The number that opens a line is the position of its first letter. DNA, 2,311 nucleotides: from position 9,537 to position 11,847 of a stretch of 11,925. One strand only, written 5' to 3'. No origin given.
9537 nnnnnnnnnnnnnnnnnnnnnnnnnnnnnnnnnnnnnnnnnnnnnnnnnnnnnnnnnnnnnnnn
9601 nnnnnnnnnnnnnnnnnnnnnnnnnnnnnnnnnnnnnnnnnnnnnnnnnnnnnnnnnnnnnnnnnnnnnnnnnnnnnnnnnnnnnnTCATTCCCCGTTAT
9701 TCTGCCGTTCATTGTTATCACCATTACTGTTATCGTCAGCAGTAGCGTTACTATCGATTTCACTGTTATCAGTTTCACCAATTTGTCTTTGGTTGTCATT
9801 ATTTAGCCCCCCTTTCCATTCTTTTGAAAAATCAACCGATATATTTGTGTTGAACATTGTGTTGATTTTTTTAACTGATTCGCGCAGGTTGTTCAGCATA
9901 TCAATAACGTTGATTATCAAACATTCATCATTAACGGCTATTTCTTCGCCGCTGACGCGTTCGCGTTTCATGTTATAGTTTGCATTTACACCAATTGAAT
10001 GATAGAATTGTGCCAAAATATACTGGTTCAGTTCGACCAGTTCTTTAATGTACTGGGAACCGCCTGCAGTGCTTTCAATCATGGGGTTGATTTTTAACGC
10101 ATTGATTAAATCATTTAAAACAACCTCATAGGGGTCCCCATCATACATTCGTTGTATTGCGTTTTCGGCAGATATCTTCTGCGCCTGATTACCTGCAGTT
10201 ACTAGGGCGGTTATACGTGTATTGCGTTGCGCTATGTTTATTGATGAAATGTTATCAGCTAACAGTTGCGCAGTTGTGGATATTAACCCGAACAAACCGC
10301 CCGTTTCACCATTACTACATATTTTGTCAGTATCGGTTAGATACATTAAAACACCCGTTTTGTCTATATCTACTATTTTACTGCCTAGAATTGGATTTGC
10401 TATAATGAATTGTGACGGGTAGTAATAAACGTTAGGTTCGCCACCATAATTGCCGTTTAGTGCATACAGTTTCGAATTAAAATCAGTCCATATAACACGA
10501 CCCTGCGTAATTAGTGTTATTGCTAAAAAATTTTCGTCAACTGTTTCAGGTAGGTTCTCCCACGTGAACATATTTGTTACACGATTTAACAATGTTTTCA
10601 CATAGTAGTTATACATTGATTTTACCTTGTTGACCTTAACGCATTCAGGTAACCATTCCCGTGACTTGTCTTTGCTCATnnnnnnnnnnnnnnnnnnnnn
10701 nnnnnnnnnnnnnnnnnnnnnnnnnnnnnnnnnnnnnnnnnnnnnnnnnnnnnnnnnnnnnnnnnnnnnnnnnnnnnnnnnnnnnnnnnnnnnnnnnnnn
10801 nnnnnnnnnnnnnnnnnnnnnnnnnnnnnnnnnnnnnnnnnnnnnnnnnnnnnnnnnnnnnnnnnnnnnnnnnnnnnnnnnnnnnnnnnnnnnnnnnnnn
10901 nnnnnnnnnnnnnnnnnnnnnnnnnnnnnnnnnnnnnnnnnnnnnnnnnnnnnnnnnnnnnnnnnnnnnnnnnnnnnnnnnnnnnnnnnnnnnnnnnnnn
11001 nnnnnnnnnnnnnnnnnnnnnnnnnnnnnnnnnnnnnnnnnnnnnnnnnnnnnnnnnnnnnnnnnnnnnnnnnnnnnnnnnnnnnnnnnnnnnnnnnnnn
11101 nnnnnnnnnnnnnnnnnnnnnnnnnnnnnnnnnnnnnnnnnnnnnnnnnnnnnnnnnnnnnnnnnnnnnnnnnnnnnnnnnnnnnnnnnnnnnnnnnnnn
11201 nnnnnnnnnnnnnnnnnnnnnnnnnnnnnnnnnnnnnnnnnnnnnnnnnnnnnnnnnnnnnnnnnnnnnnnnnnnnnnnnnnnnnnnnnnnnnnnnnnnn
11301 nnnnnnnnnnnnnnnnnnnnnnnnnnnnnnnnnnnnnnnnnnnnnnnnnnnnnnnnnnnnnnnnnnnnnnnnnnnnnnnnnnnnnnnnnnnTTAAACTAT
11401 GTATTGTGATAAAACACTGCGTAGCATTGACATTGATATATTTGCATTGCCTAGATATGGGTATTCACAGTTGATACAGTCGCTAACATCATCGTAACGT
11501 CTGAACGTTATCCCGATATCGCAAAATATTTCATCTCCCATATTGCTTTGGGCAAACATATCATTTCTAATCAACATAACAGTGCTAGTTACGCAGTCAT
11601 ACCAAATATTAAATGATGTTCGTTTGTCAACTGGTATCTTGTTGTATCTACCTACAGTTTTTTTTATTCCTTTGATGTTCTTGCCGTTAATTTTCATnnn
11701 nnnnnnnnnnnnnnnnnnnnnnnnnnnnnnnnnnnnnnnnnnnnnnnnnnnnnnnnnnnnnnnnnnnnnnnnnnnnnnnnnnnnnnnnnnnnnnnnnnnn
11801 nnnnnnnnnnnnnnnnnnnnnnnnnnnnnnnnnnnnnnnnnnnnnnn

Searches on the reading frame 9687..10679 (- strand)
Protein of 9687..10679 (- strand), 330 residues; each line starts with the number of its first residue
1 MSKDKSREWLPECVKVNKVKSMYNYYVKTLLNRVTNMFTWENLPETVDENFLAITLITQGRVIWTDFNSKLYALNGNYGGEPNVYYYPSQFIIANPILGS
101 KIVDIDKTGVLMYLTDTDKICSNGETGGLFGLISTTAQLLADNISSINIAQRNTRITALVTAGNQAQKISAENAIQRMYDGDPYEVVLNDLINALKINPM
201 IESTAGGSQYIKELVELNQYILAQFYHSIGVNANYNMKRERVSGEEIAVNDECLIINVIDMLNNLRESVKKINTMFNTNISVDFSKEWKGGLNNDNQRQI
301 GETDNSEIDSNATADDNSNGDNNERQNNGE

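Call 9: search_protein_families(library=pfam, proteins=[window:9687-10679:-], max_evalue=0.01)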
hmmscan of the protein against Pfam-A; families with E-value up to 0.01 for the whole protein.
window:9687-10679:- (330 aa): 1 family
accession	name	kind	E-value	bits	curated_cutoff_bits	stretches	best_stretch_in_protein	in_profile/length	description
PF05352.17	Phage_connector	-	2.2e-18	67.2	25.6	1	15-287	9-279/281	Phage Connector (GP10)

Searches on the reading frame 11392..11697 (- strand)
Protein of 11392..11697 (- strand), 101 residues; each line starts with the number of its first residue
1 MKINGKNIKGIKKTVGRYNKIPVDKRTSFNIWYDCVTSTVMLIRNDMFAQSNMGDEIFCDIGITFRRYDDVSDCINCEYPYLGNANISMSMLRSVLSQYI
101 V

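Call 19: find_encoding_contigs(protein=window:11392-11697:-, flank=10000, max_places=10)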
Protein window:11392-11697:- (101 aa): 7 contigs read that carry it; 6 places shown.
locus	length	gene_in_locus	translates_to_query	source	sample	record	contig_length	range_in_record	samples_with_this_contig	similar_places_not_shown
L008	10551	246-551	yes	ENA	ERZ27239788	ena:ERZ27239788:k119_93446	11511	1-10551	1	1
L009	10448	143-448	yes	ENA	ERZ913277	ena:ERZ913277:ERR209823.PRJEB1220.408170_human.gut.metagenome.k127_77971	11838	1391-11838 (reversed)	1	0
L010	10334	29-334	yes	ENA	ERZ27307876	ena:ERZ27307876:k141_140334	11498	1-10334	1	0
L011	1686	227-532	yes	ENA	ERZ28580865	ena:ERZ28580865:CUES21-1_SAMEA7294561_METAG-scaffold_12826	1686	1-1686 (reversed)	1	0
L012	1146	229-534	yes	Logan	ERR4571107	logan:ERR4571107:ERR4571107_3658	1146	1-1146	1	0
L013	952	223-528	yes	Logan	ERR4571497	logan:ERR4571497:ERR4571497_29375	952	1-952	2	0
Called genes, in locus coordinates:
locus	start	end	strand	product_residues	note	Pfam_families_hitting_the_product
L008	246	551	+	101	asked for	-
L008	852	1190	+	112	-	-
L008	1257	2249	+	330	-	PF05352:Phage_connector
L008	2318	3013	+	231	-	-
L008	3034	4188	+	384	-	PF25622:Phi29_MCP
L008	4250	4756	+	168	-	-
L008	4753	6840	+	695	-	-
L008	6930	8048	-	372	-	PF05894:Podovirus_Gp16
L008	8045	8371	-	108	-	-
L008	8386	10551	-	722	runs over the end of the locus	PF03175:DNA_pol_B_2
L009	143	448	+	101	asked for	-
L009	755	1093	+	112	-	-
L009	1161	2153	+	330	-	PF05352:Phage_connector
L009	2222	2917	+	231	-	-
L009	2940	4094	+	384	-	PF25622:Phi29_MCP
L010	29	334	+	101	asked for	-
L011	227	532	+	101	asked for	-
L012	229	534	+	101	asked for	-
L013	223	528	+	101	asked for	-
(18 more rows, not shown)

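Call 82: search_protein_families(library=phrogs, proteins=[window:11392-11697:-], max_evalue=0.01)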
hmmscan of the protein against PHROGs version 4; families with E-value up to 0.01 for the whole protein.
window:11392-11697:- (101 aa): 0 families
